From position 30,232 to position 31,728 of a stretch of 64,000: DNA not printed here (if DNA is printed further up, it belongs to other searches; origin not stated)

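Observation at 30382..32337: AT-rich two-gene cassette between the prophage lysis genes and tRNA-Lys: Panacea(DUF4065)-like protein plus a coiled-coil, three-transmembrane protein. Candidate undescribed toxin-antitoxin or abortive-infection pair.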

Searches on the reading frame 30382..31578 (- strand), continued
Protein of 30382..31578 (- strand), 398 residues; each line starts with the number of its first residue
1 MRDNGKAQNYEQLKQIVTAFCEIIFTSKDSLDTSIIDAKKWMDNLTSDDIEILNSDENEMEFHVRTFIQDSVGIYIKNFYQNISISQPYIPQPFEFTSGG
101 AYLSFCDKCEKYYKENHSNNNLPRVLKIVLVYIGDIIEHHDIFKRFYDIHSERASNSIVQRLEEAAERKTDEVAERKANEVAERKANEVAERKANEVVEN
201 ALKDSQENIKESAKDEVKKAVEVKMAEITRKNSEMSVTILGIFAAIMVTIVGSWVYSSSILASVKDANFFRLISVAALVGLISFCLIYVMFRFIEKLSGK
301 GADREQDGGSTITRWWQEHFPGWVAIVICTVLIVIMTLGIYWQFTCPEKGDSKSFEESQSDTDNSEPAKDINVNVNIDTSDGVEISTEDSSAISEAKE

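Call 47: search_dna_similar(query=L014:1814-2467:+, collection=phages, mode=protein, max_evalue=0.001, max_rows=40, rows=spread)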
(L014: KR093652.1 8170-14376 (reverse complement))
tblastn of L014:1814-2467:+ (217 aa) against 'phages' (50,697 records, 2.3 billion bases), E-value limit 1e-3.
Records with a match: 142; places in all: 142; records where one place covers at least 80% of the query: 5.
Best place of each record, by identity: >=99% 1; 60-80% 1; <60% 140.
By first word of the organism name: Streptococcus 31; Paenibacillus 25; Bacteriophage 20; Stx2a-converting 19; Escherichia 8; Pseudomonas 6; Riemerella 4; Bacillus 3; Moraxella 2; Geobacillus 2; and 16 more.
By host as written in the record: - 26; Paenibacillus larvae 18; Helicobacter cinaedi 12; Paenibacillus larvae ATCC 9545 7; Pseudomonas aeruginosa 6; Riemerella anatipestifer 3; Moraxella catarrhalis 2; Streptococcus pyogenes Alab49 2; and 57 more.
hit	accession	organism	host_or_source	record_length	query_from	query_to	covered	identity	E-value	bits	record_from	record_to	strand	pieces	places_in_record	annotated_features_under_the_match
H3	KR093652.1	Moraxella phage Mcat28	Moraxella catarrhalis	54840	1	217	100%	99.5%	5e-140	437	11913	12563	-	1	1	hypothetical protein (x2)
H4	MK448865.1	Streptococcus phage Javan182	Streptococcus equi CECT_5772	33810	46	213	77%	32.4%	2e-15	80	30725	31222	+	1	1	hypothetical protein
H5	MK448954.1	Streptococcus phage Javan476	Streptococcus pyogenes ERR473551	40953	46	213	77%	31.3%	5e-15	79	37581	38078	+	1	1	hypothetical protein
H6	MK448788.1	Streptococcus phage Javan511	Streptococcus pyogenes MGAS315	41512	46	213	77%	31.3%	5e-15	79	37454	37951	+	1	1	hypothetical protein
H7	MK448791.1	Streptococcus phage Javan517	Streptococcus pyogenes MGAS6180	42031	46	213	77%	31.3%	5e-15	79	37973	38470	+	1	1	hypothetical protein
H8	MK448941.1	Streptococcus phage Javan446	Streptococcus pyogenes Alab49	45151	46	213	77%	31.3%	5e-15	79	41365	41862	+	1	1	hypothetical protein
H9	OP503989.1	Paenibacillus phage Callan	Paenibacillus larvae 2006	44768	60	187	59%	37.3%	1e-10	66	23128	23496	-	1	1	hypothetical protein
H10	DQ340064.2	Geobacillus phage GBSV1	Geobacillus sp. 6k51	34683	60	196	63%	33.6%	4e-9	61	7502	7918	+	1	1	GepA protein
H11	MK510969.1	Pseudomonas phage vB_Pae_CF60a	Pseudomonas aeruginosa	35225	59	193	62%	33.6%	2e-11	68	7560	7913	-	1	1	hypothetical protein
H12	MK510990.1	Pseudomonas phage vB_Pae_BR133a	Pseudomonas aeruginosa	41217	59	193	62%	33.6%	2e-11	68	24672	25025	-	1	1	hypothetical protein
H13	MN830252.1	Lactobacillus phage JNU_P1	Lactobacillus fermentum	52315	46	195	69%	29.7%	3e-7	56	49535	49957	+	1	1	Cro/Cl family transcriptional regulator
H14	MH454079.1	Paenibacillus phage Jacopo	Paenibacillus larvae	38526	60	187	59%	34.8%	2e-9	62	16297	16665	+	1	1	hypothetical protein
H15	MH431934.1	Paenibacillus phage Gryphonian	Paenibacillus larvae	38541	60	187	59%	34.8%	2e-9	62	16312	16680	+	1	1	hypothetical protein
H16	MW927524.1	Paenibacillus phage Riker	Paenibacillus larvae ATCC 9545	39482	60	187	59%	34.8%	2e-9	62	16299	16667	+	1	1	hypothetical protein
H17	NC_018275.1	Salmonella phage vB_SemP_Emek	Salmonella serovar Haardt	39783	39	211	80%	25.7%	2e-7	56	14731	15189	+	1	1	DUF4065 domain-containing protein | hypothetical protein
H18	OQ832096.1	Halomonas phage vB_HmeY_H4907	Halomonas meridiana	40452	61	217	72%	27.8%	5e-7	55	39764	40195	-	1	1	protein of unknown function DUF4065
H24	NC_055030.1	Paenibacillus phage Scottie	Paenibacillus larvae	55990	60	215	72%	25.5%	6e-5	49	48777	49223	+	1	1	DUF4065 domain-containing protein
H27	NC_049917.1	Escherichia phage Lyz12581Vzw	Escherichia coli O145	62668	74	197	57%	28.3%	8e-5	49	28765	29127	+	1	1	SocA family protein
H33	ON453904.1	Flavonifractor phage Chenonceau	Flavonifractor plautii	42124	33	129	45%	35.6%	3e-10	65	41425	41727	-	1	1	hypothetical protein (x2)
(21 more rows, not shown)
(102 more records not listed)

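Call 50: get_annotated_region(hit=H4, flank=1500)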
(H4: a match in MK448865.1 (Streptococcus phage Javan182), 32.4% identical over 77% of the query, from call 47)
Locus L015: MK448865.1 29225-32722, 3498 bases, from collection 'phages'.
description: Streptococcus phage Javan182, complete genome.
organism: Streptococcus phage Javan182 (NCBI taxid 2548030)
taxonomy: Viruses; Duplodnaviria; Heunggongvirae; Uroviricota; Caudoviricetes
host: Streptococcus equi CECT_5772; source: -; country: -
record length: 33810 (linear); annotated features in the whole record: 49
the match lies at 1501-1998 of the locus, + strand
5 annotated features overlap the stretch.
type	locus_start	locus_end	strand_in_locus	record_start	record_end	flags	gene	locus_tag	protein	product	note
CDS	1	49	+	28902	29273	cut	-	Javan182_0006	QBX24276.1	lysis protein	-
CDS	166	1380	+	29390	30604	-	-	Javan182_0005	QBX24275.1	lysin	-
CDS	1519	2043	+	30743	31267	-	-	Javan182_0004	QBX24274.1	hypothetical protein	-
CDS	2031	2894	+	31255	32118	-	-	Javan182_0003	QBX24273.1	hypothetical protein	-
CDS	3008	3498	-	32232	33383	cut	-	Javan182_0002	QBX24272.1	streptodornase D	-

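Call 51: get_annotated_region(hit=H9, flank=1500)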
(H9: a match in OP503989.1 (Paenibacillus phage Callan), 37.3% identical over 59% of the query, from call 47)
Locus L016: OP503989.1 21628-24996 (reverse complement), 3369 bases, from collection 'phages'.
description: Paenibacillus phage Callan, complete genome.
organism: Paenibacillus phage Callan (NCBI taxid 2985610)
taxonomy: Viruses; Duplodnaviria; Heunggongvirae; Uroviricota; Caudoviricetes; Fernvirus
host: Paenibacillus larvae 2006; source: soil; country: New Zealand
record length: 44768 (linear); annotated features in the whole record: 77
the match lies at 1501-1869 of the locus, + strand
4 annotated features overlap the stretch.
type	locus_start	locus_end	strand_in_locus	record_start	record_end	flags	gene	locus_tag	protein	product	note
CDS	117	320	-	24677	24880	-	-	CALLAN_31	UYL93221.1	hypothetical protein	-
CDS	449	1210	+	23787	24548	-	-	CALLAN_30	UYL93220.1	hypothetical protein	-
CDS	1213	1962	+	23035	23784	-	-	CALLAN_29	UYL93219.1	hypothetical protein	-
CDS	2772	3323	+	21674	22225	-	-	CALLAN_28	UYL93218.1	hypothetical protein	-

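Call 52: get_annotated_region(hit=H10, flank=1500)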
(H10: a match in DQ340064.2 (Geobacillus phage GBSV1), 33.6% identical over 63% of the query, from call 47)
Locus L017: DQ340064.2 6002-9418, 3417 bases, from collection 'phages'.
description: Geobacillus phage GBSV1, complete genome.
organism: Geobacillus phage GBSV1 (NCBI taxid 365048)
taxonomy: Viruses; Duplodnaviria; Heunggongvirae; Uroviricota; Caudoviricetes; Svunavirus; Svunavirus GBSV1
host: Geobacillus sp. 6k51; source: hot spring; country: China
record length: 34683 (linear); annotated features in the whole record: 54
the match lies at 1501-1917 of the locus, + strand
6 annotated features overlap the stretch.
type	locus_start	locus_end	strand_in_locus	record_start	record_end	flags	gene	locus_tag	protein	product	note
CDS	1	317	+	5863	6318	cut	-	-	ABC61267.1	hypothetical protein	ORF0012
CDS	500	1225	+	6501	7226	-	-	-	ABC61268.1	hypothetical protein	ORF0013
CDS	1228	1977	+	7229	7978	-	-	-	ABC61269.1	GepA protein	ORF0014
CDS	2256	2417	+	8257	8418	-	-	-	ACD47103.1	hypothetical protein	ORF0015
CDS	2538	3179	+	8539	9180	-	-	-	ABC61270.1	hypothetical protein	ORF0016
CDS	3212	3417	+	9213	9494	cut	-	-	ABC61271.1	HNH endonuclease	ORF0017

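Call 53: get_annotated_region(hit=H11, flank=1500)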
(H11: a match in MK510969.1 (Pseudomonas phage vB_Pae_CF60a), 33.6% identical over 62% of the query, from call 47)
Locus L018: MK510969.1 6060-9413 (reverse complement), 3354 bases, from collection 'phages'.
description: Pseudomonas phage vB_Pae_CF60a, partial genome.
organism: Pseudomonas phage vB_Pae_CF60a (NCBI taxid 2563581)
taxonomy: Viruses; Duplodnaviria; Heunggongvirae; Uroviricota; Caudoviricetes
host: Pseudomonas aeruginosa; source: lung of cystic fibrosis patients; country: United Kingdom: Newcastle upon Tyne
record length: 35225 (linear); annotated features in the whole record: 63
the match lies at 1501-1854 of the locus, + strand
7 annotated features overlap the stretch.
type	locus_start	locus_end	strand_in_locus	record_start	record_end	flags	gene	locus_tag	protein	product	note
CDS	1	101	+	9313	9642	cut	-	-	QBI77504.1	hypothetical protein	-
CDS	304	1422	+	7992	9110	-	-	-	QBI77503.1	putative transposase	-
CDS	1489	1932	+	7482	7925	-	-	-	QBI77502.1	hypothetical protein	prophage ps3 protein 01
CDS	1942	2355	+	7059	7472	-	-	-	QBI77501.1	hypothetical protein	-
CDS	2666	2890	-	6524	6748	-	-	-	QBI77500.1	hypothetical protein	-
CDS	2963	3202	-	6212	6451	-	-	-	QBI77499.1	hypothetical protein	-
CDS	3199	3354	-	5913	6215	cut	-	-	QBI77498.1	hypothetical protein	FIG00958463: hypothetical protein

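Call 54: get_annotated_region(hit=H17, flank=1500)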
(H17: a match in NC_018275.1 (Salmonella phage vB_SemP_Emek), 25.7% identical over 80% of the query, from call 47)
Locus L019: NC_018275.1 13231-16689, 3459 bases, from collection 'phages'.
description: Salmonella phage vB_SemP_Emek, complete genome.
organism: Salmonella phage vB_SemP_Emek (NCBI taxid 1168548)
taxonomy: Viruses; Duplodnaviria; Heunggongvirae; Uroviricota; Caudoviricetes; Lederbergvirus
host: Salmonella serovar Haardt; source: sewage; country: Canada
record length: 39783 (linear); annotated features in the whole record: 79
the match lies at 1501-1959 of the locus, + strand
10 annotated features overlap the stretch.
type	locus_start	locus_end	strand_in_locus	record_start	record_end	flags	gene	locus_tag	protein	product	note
CDS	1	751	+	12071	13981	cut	-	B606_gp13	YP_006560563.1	DNA transfer protein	similar to N-terminus of YP_516199.1 phage DNA transfer protein [Sodalis phage phiSG1] and C-terminus of YP_063718.1 ...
CDS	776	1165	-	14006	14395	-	-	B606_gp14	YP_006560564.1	hypothetical protein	similar to NP_958214.1 gene 38 protein [Enterobacteria phage Sf6]; orf129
CDS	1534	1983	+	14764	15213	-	-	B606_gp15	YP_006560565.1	DUF4065 domain-containing protein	orf149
CDS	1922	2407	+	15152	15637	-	-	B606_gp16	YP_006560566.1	hypothetical protein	orf161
regulatory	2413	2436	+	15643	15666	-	-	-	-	terminator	rho-independent terminator; discovered using MFOLD 3.2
CDS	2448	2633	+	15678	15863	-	-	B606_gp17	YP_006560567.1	hypothetical protein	orf61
CDS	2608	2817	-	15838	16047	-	-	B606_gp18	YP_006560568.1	hypothetical protein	orf69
CDS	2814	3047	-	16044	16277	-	-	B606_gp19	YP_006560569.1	hypothetical protein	orf77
CDS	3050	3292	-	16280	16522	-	mnt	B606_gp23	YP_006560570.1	partition protein ATPase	similar to N-terminus of NP_059641.1 Mnt [Enterobacteria phage P22]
CDS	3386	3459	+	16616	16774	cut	arc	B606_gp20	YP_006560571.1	Arc-like repressor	similar to NP_059642.1 Arc [Enterobacteria phage P22]; motifs: pfam03869; transcriptional repressor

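Call 55: get_annotated_region(hit=H18, flank=1500)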
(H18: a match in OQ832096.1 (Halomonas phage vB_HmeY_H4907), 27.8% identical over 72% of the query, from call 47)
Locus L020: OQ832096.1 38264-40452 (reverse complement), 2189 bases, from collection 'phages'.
description: Halomonas phage vB_HmeY_H4907, complete genome.
organism: Halomonas phage vB_HmeY_H4907 (NCBI taxid 3056163)
taxonomy: Viruses; Duplodnaviria; Heunggongvirae; Uroviricota; Caudoviricetes
host: Halomonas meridiana; source: sediment; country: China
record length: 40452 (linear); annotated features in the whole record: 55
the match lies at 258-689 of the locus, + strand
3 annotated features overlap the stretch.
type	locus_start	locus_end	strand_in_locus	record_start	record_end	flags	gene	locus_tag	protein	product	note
CDS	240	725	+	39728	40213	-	-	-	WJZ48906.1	protein of unknown function DUF4065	-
CDS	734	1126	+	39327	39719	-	-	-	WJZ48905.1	hypothetical protein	-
CDS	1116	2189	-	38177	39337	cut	-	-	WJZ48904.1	Arm DNA-binding domain protein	-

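Call 56: get_annotated_region(hit=H24, flank=1500)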
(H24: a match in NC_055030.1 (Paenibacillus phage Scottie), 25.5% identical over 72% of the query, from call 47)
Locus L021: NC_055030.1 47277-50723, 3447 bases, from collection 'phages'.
description: Paenibacillus phage Scottie, complete genome.
organism: Paenibacillus phage Scottie (NCBI taxid 1636259)
taxonomy: Viruses; Duplodnaviria; Heunggongvirae; Uroviricota; Caudoviricetes; Halcyonevirus; Halcyonevirus scottie
host: Paenibacillus larvae; source: hand cream; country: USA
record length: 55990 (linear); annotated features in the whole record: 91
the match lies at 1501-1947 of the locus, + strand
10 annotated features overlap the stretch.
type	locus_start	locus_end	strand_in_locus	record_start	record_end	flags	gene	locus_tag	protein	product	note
CDS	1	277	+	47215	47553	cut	-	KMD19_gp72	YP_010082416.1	hypothetical protein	-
CDS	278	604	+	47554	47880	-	-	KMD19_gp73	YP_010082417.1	hypothetical protein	-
CDS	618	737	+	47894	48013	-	-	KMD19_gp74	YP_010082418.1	hypothetical protein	-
CDS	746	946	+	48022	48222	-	-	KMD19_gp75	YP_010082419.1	hypothetical protein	-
CDS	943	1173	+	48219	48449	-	-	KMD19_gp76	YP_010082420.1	hypothetical protein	-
CDS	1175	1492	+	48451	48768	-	-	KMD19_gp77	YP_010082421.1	antitoxin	antitoxin MazE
CDS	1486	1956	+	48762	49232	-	-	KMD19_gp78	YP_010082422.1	DUF4065 domain-containing protein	-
CDS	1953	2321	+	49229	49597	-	-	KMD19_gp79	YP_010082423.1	DUF5406 family protein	-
CDS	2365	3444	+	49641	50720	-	-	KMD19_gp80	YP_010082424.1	hypothetical protein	-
CDS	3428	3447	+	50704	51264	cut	-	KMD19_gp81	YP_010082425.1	AAA family ATPase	deoxynucleoside monophosphate kinase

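Call 57: get_annotated_region(hit=H27, flank=1500)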
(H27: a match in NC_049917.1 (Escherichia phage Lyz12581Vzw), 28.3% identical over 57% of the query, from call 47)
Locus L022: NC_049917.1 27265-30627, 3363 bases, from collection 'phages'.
description: Escherichia phage Lys12581Vzw, complete genome.
organism: Escherichia phage Lyz12581Vzw (NCBI taxid 2590400)
taxonomy: Viruses; Duplodnaviria; Heunggongvirae; Uroviricota; Caudoviricetes; Sepvirinae; Oslovirus; Oslovirus Lyz12581Vzw
host: Escherichia coli O145; source: -; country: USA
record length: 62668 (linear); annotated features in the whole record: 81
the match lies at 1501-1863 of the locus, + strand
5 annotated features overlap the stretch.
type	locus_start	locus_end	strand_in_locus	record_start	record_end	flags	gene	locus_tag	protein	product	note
CDS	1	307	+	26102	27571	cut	-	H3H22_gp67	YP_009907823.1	DNA methyltransferase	-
CDS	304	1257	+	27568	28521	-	-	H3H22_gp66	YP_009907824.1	restriction endonuclease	restriction endonuclease BsuBI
CDS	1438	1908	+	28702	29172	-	-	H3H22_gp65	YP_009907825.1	SocA family protein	-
CDS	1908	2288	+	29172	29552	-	-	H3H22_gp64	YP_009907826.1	hypothetical protein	-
CDS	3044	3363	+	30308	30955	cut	-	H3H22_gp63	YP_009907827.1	transcriptional regulator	-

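Call 58: get_annotated_region(hit=H33, flank=2500)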
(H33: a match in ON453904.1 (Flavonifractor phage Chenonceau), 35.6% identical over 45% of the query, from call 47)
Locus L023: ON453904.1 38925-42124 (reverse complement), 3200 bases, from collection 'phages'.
description: Flavonifractor phage Chenonceau, complete genome.
organism: Flavonifractor phage Chenonceau (NCBI taxid 2951976)
taxonomy: Viruses
host: Flavonifractor plautii; source: feces; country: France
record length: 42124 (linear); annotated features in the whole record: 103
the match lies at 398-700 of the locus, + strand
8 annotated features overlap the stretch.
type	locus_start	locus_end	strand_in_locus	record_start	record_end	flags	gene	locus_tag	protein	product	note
CDS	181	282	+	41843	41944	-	-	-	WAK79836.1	hypothetical protein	rasttk_feature_creation_tool=/opt/patric-common/ runtime/bin/phanotate version 1.5.0; ...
CDS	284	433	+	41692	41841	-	-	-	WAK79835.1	hypothetical protein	rasttk_feature_creation_tool=/opt/patric-common/ runtime/bin/phanotate version 1.5.0; ...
CDS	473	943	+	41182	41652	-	-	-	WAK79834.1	hypothetical protein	rasttk_feature_creation_tool=/opt/patric-common/ runtime/bin/phanotate version 1.5.0; ...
CDS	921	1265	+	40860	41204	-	-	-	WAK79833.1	hypothetical protein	rasttk_feature_creation_tool=/opt/patric-common/ runtime/bin/phanotate version 1.5.0; ...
CDS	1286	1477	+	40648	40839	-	-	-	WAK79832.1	hypothetical protein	rasttk_feature_creation_tool=/opt/patric-common/ runtime/bin/phanotate version 1.5.0; ...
CDS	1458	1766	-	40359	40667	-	-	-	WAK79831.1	hemolysin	rasttk_feature_creation_tool=/opt/patric-common/ runtime/bin/phanotate version 1.5.0; HHpred against PHROGS v3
CDS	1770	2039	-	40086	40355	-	-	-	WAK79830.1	holin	rasttk_feature_creation_tool=/opt/patric-common/ runtime/bin/phanotate version 1.5.0; ...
CDS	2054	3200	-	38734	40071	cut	-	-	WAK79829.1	endolysin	rasttk_feature_creation_tool=/opt/patric-common/ runtime/bin/phanotate version 1.5.0; HHpred against PHROGS v3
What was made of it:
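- Canonical Panacea pairs also adjoin lysis genes in Streptococcus phage Javan182 and Flavonifractor phage Chenonceau (calls 50, 58). Canonical PanAT pairs do occupy the post-lysis slot in other phages (calls 50, 58).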

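Call 88: find_encoding_contigs(protein=P0012, flank=1000, max_places=3)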
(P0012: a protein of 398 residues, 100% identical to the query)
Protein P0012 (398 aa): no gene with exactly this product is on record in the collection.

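Call 98: predict_structure(alignment_id=A2)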
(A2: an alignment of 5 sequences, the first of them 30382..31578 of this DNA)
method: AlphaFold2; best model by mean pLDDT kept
length: 398 residues; sequences in the alignment: 5
mean_pLDDT: 59.9   pTM: 0.37
mean pLDDT of the five models: 59.9, 56.4, 54.4, 52.8, 50.6
residues with pLDDT >= 90: 0; 70-90: 133; 50-70: 151; < 50: 114
segments of 3 or more residues with pLDDT < 50: 1-3, 201-215, 217-222, 224-232, 261-267, 299-316, 348-398
pLDDT, mean of each block of 10 residues (from residue 1): 61 87 71 75 85 74 83 76 61 59 81 76 82 74 54 52 63 73 71 59 43 47 46 50 58 56 51 69 69 56 37 49 70 75 56 28 28 25 27 35
secondary structure, 60 per line:
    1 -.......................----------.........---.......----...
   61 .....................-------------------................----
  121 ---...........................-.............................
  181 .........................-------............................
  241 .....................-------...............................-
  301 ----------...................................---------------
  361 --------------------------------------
elements in order: H2-24 H35-43 H47-53 H58-81 H101-116 H124-150 H152-205 H213-261 H269-299 H311-345
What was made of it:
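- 30382..31578 (-): Gene B: 398-aa putative membrane toxin, made of a helical N-domain, a coiled coil, three TM helices and an acidic tail. AF2 model is all-helical (call 98).
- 31084..31578 (-): B N-terminal helical domain (aa 1-165). It is specific to the B family and not detectably shared with T4 PanT proteins. AF2 pLDDT is about 60-87 here (call 98).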

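Call 102: fold_search(model_id=the predicted structure, library=viral)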
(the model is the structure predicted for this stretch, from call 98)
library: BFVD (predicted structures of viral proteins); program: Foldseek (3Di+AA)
matches with E <= 10: 121; with E <= 0.001: 0
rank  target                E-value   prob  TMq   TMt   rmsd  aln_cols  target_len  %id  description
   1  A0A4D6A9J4            6.1e-03  0.98  0.21  0.28  47.1       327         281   13  (no name in the UniProt tables at hand)
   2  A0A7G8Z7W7            6.2e-02  0.38  0.15  0.14  24.2       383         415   14  (no name in the UniProt tables at hand)
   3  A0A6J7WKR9            1.4e-01  0.21  0.17  0.12  29.8       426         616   13  Uncharacterized protein [uncultured Caudovirales phage]
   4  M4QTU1                2.1e-01  0.28  0.19  0.07  38.9       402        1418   11  (no name in the UniProt tables at hand)
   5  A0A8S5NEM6            6.7e-01  0.47  0.17  0.28  11.9       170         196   19  Uncharacterized protein [Caudovirales sp. ctUJJ3]
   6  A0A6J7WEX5            6.7e-01  0.25  0.28  0.23  17.0       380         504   11  Uncharacterized protein (Fragment) [uncultured Caudovirales phage]
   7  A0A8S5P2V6            7.1e-01  0.18  0.21  0.13  24.4       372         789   10  Tail tape measure protein [Siphoviridae sp. ctEqU3]
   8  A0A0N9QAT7            7.5e-01  0.08  0.12  0.17  62.4       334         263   14  Uncharacterized protein [Chrysochromulina ericina virus CeV-01B]
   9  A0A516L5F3            9.2e-01  0.09  0.13  0.09  33.0       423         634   11  (no name in the UniProt tables at hand)
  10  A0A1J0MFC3            1.2e+00  0.21  0.21  0.30  38.9       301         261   17  Uncharacterized protein [Staphylococcus phage SpT152]
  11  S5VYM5                1.3e+00  0.28  0.15  0.33  16.7       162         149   14  (no name in the UniProt tables at hand)
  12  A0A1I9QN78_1          1.3e+00  0.20  0.17  0.08  32.7       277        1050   12  (no name in the UniProt tables at hand)
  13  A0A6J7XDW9            1.3e+00  0.06  0.13  0.05  31.3       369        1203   11  Uncharacterized protein [uncultured Caudovirales phage]
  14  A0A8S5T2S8            1.6e+00  0.13  0.15  0.31  24.5       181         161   18  Uncharacterized protein [Myoviridae sp. ctqfO1]
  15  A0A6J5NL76            1.6e+00  0.09  0.17  0.22  39.7       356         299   10  Uncharacterized protein [uncultured Caudovirales phage]
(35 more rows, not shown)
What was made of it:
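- Tried and rejected: Uninformative, because the model has pLDDT 60 and pTM 0.37 (calls 98, 102).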

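Call 108: search_protein_families(library=pfam, proteins=[L015:2031-2894:+], max_evalue=1)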
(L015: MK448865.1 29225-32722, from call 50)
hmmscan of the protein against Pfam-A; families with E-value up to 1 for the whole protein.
L015:2031-2894:+ (287 aa): 9 families
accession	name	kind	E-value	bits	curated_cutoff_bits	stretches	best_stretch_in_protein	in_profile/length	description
PF20990.2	DUF2207_C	-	0.018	15.2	33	1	99-241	62-191/247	Predicted membrane protein (DUF2207) C-terminal domain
PF05335.18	DUF745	-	0.043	14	33.3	1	90-174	78-162/183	Protein of unknown function (DUF745)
PF01988.24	VIT1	-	0.12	12.6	28.1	1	95-230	72-187/214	VIT family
PF25547.1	WXG100_2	-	0.2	12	27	1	129-194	72-136/150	WXG100 like domain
PF25450.1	Rab11-FIP3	-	0.26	12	31.9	0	57-109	65-118/125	Rab11-FIP3-like domain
PF19353.4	DUF5930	-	0.35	10.3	27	1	57-162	123-225/320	Family of unknown function (DUF5930)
PF06103.16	DUF948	-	0.64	10.7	37.2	0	111-168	28-85/89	Bacterial protein of unknown function (DUF948)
PF06419.17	COG6_N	-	0.64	10.6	27.4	0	95-170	12-87/114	Conserved oligomeric complex COG6, N-terminal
PF05418.16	Apo-VLDL-II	-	0.72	10.8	23.4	0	31-57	3-28/80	Apovitellenin I (Apo-VLDL-II)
